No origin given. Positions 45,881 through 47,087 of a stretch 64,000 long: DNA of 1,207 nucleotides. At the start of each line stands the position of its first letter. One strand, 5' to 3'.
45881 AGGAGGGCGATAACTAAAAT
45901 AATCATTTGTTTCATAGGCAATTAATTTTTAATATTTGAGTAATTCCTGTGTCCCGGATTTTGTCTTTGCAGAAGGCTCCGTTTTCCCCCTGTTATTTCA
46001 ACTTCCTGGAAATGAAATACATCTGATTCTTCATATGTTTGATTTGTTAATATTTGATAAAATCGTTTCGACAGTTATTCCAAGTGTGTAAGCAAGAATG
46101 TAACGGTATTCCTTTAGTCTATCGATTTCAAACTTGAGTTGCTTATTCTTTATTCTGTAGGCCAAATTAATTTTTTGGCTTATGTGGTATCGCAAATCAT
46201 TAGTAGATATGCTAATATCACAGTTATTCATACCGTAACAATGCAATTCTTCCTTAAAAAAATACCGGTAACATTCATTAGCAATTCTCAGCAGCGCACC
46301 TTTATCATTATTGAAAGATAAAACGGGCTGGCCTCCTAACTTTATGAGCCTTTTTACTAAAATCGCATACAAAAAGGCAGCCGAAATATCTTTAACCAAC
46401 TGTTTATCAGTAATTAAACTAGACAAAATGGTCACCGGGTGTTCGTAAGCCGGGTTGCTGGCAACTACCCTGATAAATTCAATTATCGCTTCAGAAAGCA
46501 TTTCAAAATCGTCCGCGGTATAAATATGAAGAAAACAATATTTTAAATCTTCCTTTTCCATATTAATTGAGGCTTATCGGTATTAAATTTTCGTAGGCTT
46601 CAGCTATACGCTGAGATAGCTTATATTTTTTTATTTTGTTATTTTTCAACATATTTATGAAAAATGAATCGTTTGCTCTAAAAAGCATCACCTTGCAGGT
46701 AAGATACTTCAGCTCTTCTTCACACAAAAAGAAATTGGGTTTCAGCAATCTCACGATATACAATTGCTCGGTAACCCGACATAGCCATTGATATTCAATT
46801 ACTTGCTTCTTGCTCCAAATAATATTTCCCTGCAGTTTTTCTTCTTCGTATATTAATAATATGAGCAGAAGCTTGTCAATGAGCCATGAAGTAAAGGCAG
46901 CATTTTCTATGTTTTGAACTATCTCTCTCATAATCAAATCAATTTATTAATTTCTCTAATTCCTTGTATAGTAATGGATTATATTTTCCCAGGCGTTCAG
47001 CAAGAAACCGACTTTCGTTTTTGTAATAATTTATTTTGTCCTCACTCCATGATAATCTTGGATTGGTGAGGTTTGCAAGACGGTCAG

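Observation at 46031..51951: Giant STAND NTPase/TPR protein divergently paired with an HD alarmone-hydrolase-led three-gene operon: candidate undescribed defence or stress-signalling module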

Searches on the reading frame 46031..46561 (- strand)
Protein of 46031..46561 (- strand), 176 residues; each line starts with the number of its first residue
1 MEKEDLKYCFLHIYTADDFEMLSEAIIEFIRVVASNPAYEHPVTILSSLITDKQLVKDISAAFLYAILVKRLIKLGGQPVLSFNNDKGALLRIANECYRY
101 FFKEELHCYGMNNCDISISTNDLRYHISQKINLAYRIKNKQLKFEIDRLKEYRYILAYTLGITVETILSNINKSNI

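Call 3: search_protein_families(library=pfam, proteins=[window:46031-46561:-], max_evalue=1)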
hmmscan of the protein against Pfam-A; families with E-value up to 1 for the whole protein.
window:46031-46561:- (176 aa): 0 families

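Call 4: search_protein_families(library=padloc, proteins=[window:46031-46561:-], max_evalue=1)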
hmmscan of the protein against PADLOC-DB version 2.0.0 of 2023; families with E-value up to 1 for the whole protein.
window:46031-46561:- (176 aa): 0 families

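Call 5: search_protein_families(library=ncbifam, proteins=[window:46031-46561:-], max_evalue=1)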
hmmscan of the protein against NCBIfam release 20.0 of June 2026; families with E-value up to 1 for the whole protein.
window:46031-46561:- (176 aa): 1 family
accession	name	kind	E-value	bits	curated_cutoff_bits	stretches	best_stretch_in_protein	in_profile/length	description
TIGR01489.1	DKMTPPase-SF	subfamily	0.076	13.1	81.55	1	76-132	76-132/188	MtnX-like HAD-IB family phosphatase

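Call 8: search_protein_families(library=phrogs, proteins=[window:46031-46561:-], max_evalue=1)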
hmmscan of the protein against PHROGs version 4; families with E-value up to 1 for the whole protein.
window:46031-46561:- (176 aa): 1 family
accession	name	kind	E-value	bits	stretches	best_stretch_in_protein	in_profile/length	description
phrog_29773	-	unknown function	0.24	11.1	1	81-137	436-491/534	-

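Call 58: predict_structure(alignment_id=A2)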
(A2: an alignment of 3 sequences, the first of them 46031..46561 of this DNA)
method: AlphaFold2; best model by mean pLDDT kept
length: 176 residues; sequences in the alignment: 3
mean_pLDDT: 47.7   pTM: 0.38
mean pLDDT of the five models: 47.7, 46.1, 44.3, 44.1, 41.5
residues with pLDDT >= 90: 0; 70-90: 4; 50-70: 61; < 50: 111
segments of 3 or more residues with pLDDT < 50: 69-124, 126-176
pLDDT, mean of each block of 10 residues (from residue 1): 62 66 61 60 55 53 50 42 41 45 34 34 48 44 40 42 43 33
secondary structure, 60 per line:
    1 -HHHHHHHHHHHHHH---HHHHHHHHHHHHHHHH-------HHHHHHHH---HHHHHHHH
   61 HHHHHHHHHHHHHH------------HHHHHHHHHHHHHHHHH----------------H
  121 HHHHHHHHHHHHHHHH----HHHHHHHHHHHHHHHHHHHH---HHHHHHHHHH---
elements in order: H2-15 H19-34 H42-49 H53-74 H87-103 H120-136 H141-160 H164-173

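Call 63: fold_search(model_id=the predicted structure, library=pdb)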
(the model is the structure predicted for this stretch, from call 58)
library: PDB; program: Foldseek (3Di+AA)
matches with E <= 10: 400; with E <= 0.001: 0
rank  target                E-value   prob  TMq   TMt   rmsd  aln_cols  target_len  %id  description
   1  5bv0_B                7.9e-01  0.08  0.15  0.14  16.8       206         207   16  Crystal Structure of a Complex Between the SNARE Nyv1 and the HOPS Vps33-Vps16 subcomplex from Chaetomium thermophilum (released 2015-08-05)
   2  7rdr_A                8.3e-01  0.10  0.17  0.10  16.5       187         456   16  Circular tandem repeat protein with novel repeat topology and enhanced subunit contact surfaces (released 2021-09-01)
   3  6e9v_A                1.0e+00  0.14  0.22  0.20  14.7       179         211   11  DHF79 filament (released 2018-11-21)
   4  9c58_D                1.1e+00  0.18  0.26  0.11  17.5       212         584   12  AP-3 bound to myristoylated Arf1 (Q71L) (released 2024-12-18)
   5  8e12_B                1.2e+00  0.18  0.24  0.25  13.5       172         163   12  Homotrimeric variant of tcTRP9, BGL14 (released 2023-04-12)
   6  5jr9_C                1.2e+00  0.15  0.21  0.21  13.7       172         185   15  Crystal structure of apo-NeC3PO (released 2016-09-28)
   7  4jvs_A                1.2e+00  0.12  0.21  0.15  19.9       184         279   15  Crystal structure of LepB GAP domain from Legionella drancourtii in complex with Rab1-GDP and AlF3 (released 2013-05-08)
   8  7w37_W                1.2e+00  0.28  0.29  0.14  12.8       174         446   12  Structure of USP14-bound human 26S proteasome in state EA1_UBL (released 2022-05-04)
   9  6xr2_B                1.2e+00  0.14  0.22  0.23  16.3       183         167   12  Computationally designed right-handed alpha/alpha homotrimeric toroid with 3 repeats per subunit (released 2021-07-14)
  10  3cra_A                1.2e+00  0.12  0.23  0.19  14.9       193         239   14  Crystal Structure of Escherichia coli MazG, the Regulator of Nutritional Stress Response (released 2008-04-22)
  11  6gsn_o                1.3e+00  0.18  0.31  0.14  14.5       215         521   10  Structure of a partial yeast 48S preinitiation complex in closed conformation (released 2019-06-26)
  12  5jr9_D                1.4e+00  0.14  0.21  0.21  13.6       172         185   15  Crystal structure of apo-NeC3PO (released 2016-09-28)
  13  4kmo_B                1.5e+00  0.08  0.18  0.14  16.7       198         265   17  Crystal Structure of the Vps33-Vps16 HOPS subcomplex from Chaetomium thermophilum (released 2013-06-26)
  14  8e0o_A                1.6e+00  0.11  0.19  0.22  12.9       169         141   12  Heterotrimeric variant of tcTRP9, hetBGL03-15-18 (released 2023-04-12)
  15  5h78_A                1.7e+00  0.33  0.29  0.27  12.5       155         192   17  Crystal structure of the PKA-DHR14 fusion protein (released 2017-06-28)
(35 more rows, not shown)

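Call 66: find_related_loci(query=A2, collection=metagenome_contigs, flank=10000)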
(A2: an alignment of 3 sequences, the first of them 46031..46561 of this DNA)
Query A2 (176 aa) in metagenome_contigs; peptide patterns used: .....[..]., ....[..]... (x = any residue, [..] = any of these).
600 stretches matched a pattern, but none encodes a relative of the query by tblastn (E <= 1e-3).

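Call 68: find_related_loci(query=window:46031-46561:-, collection=viral_contigs, flank=5000)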
Query window:46031-46561:- (176 aa) in viral_contigs; peptide patterns used: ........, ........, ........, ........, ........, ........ (x = any residue, [..] = any of these).
10 stretches matched a pattern, but none encodes a relative of the query by tblastn (E <= 1e-3).

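Call 81: search_solved_structures(query=A2, max_evalue=5)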
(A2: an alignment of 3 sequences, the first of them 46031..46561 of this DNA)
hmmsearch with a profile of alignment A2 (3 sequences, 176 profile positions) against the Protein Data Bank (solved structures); distinct sequences matched with E-value up to 5: 0.

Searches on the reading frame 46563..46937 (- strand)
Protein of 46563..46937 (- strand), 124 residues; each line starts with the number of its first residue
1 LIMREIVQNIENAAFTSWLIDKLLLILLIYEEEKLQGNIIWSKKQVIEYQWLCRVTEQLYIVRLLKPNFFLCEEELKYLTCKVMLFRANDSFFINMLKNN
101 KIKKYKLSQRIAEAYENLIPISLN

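Call 3: search_protein_families(library=pfam, proteins=[window:46563-46937:-], max_evalue=1)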
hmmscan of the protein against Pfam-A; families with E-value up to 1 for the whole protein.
window:46563-46937:- (124 aa): 0 families

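Call 4: search_protein_families(library=padloc, proteins=[window:46563-46937:-], max_evalue=1)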
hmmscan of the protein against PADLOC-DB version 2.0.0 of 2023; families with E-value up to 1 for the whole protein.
window:46563-46937:- (124 aa): 0 families

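Call 5: search_protein_families(library=ncbifam, proteins=[window:46563-46937:-], max_evalue=1)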
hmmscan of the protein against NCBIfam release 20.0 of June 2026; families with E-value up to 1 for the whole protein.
window:46563-46937:- (124 aa): 0 families

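Call 8: search_protein_families(library=phrogs, proteins=[window:46563-46937:-], max_evalue=1)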
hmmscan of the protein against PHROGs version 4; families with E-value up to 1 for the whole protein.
window:46563-46937:- (124 aa): 3 families
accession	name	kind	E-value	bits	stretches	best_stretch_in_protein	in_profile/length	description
phrog_14560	-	unknown function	0.051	14.9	1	50-95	36-83/86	-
phrog_33817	-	unknown function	0.051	14.6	1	88-113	11-36/67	-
phrog_33664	-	unknown function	0.23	12.7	0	56-113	49-107/118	-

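Call 69: find_related_loci(query=window:46563-46937:-, collection=viral_contigs, flank=5000)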
Query window:46563-46937:- (124 aa) in viral_contigs; peptide patterns used: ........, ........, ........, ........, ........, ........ (x = any residue, [..] = any of these).
15 stretches matched a pattern, but none encodes a relative of the query by tblastn (E <= 1e-3).

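Call 80: search_solved_structures(query=A5, max_evalue=5)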
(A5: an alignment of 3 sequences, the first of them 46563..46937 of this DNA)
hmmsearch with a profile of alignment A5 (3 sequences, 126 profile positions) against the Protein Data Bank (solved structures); distinct sequences matched with E-value up to 5: 0.
